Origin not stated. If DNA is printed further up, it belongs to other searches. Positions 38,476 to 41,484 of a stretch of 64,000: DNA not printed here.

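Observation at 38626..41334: HdrA with a complete GltD/NfnB-like NAD(P)H module inserted into the position of its ferredoxin insertion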

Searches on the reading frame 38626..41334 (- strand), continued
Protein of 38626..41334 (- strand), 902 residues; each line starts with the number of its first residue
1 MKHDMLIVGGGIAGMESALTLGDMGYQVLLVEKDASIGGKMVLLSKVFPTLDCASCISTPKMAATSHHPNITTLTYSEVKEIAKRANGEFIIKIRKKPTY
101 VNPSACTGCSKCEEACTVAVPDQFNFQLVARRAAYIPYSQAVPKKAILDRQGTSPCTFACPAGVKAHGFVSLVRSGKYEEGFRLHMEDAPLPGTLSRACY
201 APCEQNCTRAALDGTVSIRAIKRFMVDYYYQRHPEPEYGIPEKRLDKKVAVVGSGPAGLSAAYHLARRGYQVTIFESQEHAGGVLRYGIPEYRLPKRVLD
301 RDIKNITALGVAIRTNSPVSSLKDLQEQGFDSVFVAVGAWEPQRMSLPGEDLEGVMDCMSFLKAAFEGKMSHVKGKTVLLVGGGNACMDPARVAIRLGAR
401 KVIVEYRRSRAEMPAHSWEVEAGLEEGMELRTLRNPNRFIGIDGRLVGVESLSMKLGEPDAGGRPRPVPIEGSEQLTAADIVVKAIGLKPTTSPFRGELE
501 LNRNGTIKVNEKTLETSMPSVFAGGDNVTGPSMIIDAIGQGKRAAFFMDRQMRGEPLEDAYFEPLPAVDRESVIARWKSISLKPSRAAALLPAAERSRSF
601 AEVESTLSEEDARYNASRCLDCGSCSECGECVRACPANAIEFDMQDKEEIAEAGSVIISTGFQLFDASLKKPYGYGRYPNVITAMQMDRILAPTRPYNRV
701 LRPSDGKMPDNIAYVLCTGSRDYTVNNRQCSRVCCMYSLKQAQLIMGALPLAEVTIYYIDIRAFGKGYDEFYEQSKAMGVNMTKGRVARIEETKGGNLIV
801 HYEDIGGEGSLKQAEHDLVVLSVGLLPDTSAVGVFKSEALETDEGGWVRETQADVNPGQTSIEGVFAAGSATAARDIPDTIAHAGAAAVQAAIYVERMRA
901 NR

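Call 38: predict_structure(alignment_id=A1)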
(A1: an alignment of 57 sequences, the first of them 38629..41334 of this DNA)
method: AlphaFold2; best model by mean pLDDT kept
length: 902 residues; sequences in the alignment: 57
mean_pLDDT: 83.7   pTM: 0.75
mean pLDDT of the five models: 83.7, 83.4, 81.8, 76.0, 73.2
residues with pLDDT >= 90: 425; 70-90: 343; 50-70: 88; < 50: 46
segments of 3 or more residues with pLDDT < 50: 37-56, 123-131, 139-141, 693-699, 763-766
pLDDT, mean of each block of 10 residues (from residue 1): 89 85 95 62 39 49 79 87 91 89 79 73 46 52 65 87 92 91 94 93 89 89 97 93 94 97 97 96 93 94 97 96 95 93 87 92 91 94 90 96 94 86 94 95 94 90 83 94 91 90 92 93 91 91 96 88 78 73 82 91 92 88 80 88 84 93 75 79 70 43 64 80 69 54 70 76 53 73 82 82 81 89 77 83 86 87 91 74 90 92 70
secondary structure, 60 per line:
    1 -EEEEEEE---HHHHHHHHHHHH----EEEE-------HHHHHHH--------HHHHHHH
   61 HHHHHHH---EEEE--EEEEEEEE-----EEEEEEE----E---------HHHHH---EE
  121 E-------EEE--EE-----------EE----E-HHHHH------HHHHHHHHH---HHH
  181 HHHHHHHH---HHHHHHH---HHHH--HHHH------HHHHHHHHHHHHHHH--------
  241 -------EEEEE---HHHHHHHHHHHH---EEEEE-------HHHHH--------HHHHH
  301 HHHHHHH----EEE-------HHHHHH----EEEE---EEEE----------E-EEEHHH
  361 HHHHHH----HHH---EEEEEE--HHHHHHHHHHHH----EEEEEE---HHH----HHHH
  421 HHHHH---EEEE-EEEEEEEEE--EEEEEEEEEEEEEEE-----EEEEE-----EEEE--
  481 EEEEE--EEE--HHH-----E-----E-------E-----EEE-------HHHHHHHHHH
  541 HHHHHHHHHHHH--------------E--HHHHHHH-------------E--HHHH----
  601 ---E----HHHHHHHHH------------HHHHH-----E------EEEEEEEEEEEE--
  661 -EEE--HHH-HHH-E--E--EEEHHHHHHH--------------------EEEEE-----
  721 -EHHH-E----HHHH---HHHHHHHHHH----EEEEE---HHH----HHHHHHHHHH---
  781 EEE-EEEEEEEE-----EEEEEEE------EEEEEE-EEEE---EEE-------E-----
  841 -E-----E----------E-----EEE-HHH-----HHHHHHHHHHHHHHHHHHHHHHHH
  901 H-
elements in order (helices of 4 or more, strands of 3 or more residues): E2-8 H12-23 E28-31 H39-45 H54-67 E71-74 E77-84 E90-96 H111-115 E119-121 E129-131 H155-159 H166-174 H178-188 H192-198 H202-205 H208-211 H218-232 E248-252 H256-267 E271-275 H283-287 H296-307 E312-314 H322-327 E332-335 E339-342 E355-357 H358-366 E377-382 H385-396 E401-406 H417-425 E429-432 E434-442 E445-459 E465-469 E475-478 E481-485 E488-490 E521-523 H531-552 H570-576 H593-596 H609-617 H630-634 E647-658 E662-664 E681-683 H684-690 E711-715 H732-735 H739-748 E753-757 H768-777 E781-783 E785-792 E798-804 E811-816 E818-821 E825-827 E865-867 H877-901

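Call 41: fold_search(model_id=the predicted structure, library=pdb)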
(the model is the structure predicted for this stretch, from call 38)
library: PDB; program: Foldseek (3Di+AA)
matches with E <= 10: 1979; with E <= 0.001: 701
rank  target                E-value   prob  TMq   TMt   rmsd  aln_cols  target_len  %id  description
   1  9bov_A                1.3e-51  1.00  0.49  0.38   2.9       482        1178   42  Structure of electron bifurcating Nfn-ABC complexed with NAD from Caldicellulosiruptor saccharolyticus (released 2025-03-05)
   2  8oh5_C                3.0e-49  1.00  0.49  0.38   4.5       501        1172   36  Cryo-EM structure of the electron bifurcating transhydrogenase StnABC complex from Sporomusa Ovata (state 2) (released 2023-09-13)
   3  9n5u_A                1.9e-48  1.00  0.48  0.46   6.1       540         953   39  Structure of the Thermococcus sibiricus NfnABC complex (released 2025-05-07)
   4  9n5v_A                1.7e-45  1.00  0.48  0.45   4.7       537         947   38  Structure of the NAD(H)-bound Thermococcus sibiricus NfnABC complex (released 2025-05-07)
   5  5jca_L                8.8e-38  1.00  0.41  0.76   2.9       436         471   36  NADP(H) bound NADH-dependent Ferredoxin:NADP Oxidoreductase (NfnI) from Pyrococcus furiosus (released 2017-04-12)
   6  4ylf_B                3.1e-37  1.00  0.42  0.80   3.1       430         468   40  Insights into flavin-based electron bifurcation via the NADH-dependent reduced ferredoxin-NADP oxidoreductase structur (released 2015-07-08)
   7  5jfc_L                7.6e-36  1.00  0.40  0.76   2.9       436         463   34  NADH-dependent Ferredoxin:NADP Oxidoreductase (NfnI) from Pyrococcus furiosus (released 2017-04-12)
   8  5vj7_A                2.1e-34  1.00  0.40  0.76   2.9       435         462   34  Ferredoxin NADP Oxidoreductase (Xfn) (released 2017-07-19)
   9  6s6s_E                1.2e-31  1.00  0.42  0.78   2.8       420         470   32  Structure of Azospirillum brasilense Glutamate Synthase in a4b4 oligomeric state. (released 2019-09-11)
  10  5odh_A                1.3e-31  1.00  0.43  0.58   4.7       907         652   20  Heterodisulfide reductase / [NiFe]-hydrogenase complex from Methanothermococcus thermolithotrophicus soaked with heter (released 2017-08-30)
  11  6s6t_E                2.6e-31  1.00  0.42  0.78   2.9       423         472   33  Structure of Azospirillum brasilense Glutamate Synthase in a4b3 oligomeric state (released 2019-09-11)
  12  8rvu_a                6.3e-31  1.00  0.42  0.85   6.7       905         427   20  CryoEM structure of the Elp-Hdr complex of Methanothermobacter marburgensis state 2 (composite structure) (released 2025-05-14)
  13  5odc_A                7.9e-31  1.00  0.42  0.57   6.7       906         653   20  Heterodisulfide reductase / [NiFe]-hydrogenase complex from Methanothermococcus thermolithotrophicus at 2.3 A resoluti (released 2017-08-30)
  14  8rwn_A                1.4e-30  1.00  0.42  0.85   6.8       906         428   20  CryoEM structure of the Hdr(ABC)2 subunits of the Elp-Hdr complex of Methanothermobacter marburgensis (released 2025-05-14)
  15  1h7w_B                1.9e-30  1.00  0.42  0.38  14.7       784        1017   19  Dihydropyrimidine dehydrogenase (DPD) from pig (released 2001-02-23)
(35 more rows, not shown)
